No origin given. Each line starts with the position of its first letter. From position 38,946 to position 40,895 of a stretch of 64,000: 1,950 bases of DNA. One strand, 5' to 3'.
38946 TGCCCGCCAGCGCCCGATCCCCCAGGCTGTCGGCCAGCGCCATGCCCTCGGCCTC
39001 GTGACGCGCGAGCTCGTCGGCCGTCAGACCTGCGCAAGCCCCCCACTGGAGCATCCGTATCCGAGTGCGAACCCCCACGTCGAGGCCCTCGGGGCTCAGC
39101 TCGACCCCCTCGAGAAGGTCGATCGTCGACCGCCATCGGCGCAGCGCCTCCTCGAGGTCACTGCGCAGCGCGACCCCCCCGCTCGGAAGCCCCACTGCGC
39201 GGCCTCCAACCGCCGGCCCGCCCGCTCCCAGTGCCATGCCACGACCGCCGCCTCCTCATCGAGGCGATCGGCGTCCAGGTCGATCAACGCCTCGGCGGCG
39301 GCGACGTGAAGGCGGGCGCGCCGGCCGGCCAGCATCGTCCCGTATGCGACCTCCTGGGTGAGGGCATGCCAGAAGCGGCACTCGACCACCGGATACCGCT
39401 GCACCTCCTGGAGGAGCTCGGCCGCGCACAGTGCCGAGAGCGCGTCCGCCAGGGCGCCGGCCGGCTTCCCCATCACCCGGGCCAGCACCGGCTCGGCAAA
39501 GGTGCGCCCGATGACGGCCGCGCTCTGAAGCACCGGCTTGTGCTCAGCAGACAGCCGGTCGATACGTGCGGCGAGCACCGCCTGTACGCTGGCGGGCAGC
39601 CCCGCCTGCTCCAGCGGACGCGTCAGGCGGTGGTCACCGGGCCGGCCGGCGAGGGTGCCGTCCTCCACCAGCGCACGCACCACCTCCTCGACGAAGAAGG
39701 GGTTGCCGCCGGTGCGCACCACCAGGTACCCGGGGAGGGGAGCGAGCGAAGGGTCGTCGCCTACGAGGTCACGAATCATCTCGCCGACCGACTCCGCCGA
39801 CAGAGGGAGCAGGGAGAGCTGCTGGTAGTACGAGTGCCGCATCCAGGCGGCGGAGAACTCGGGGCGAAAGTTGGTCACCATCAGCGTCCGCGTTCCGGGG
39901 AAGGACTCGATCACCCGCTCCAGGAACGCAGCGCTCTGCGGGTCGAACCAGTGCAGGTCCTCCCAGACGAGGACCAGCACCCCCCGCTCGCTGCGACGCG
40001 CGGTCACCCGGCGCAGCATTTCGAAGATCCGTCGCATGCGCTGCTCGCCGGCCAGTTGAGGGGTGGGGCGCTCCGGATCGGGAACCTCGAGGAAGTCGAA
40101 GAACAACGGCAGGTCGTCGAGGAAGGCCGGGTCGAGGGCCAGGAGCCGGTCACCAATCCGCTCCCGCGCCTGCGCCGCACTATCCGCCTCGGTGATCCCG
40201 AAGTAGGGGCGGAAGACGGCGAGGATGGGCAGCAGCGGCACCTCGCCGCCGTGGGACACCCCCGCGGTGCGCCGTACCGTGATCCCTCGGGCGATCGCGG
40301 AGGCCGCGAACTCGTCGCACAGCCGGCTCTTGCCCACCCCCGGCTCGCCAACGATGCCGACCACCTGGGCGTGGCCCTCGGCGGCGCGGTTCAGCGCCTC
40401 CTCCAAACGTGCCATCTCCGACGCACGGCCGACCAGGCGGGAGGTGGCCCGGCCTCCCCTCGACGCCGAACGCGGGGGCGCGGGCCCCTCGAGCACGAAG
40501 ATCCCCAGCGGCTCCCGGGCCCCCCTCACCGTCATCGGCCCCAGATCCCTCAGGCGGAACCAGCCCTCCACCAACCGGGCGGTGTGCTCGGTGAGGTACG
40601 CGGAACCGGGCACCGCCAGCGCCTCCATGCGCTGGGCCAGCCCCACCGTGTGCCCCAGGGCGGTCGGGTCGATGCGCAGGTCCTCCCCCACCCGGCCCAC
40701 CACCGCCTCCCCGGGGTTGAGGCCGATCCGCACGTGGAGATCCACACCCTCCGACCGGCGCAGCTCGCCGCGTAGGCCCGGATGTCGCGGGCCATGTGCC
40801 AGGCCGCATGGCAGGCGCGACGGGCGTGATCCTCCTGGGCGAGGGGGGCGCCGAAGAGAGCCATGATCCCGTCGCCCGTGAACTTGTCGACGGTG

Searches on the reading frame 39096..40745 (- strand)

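Call 27: search_protein_families(library=pfam, proteins=[window:39096-40745:-], max_evalue=0.001)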
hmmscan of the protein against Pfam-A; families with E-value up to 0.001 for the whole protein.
window:39096-40745:- (549 aa): 4 families
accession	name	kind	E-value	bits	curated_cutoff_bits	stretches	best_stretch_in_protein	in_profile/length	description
PF13191.12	AAA_16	-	4.1e-23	83.1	32.6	1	103-281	1-158/167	AAA ATPase domain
PF00211.25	Guanylate_cyc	-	4.6e-08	33.3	21.9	1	2-86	99-182/183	Adenylate and Guanylate cyclase catalytic domain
PF03308.22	MeaB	-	4.8e-05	22.9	23.1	1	121-157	28-64/273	Methylmalonyl Co-A mutase-associated GTPase MeaB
PF10923.14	BrxC_BrxD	-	0.00095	18.6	22.2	0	105-158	28-81/414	BREX system ATP-binding protein BrxC/D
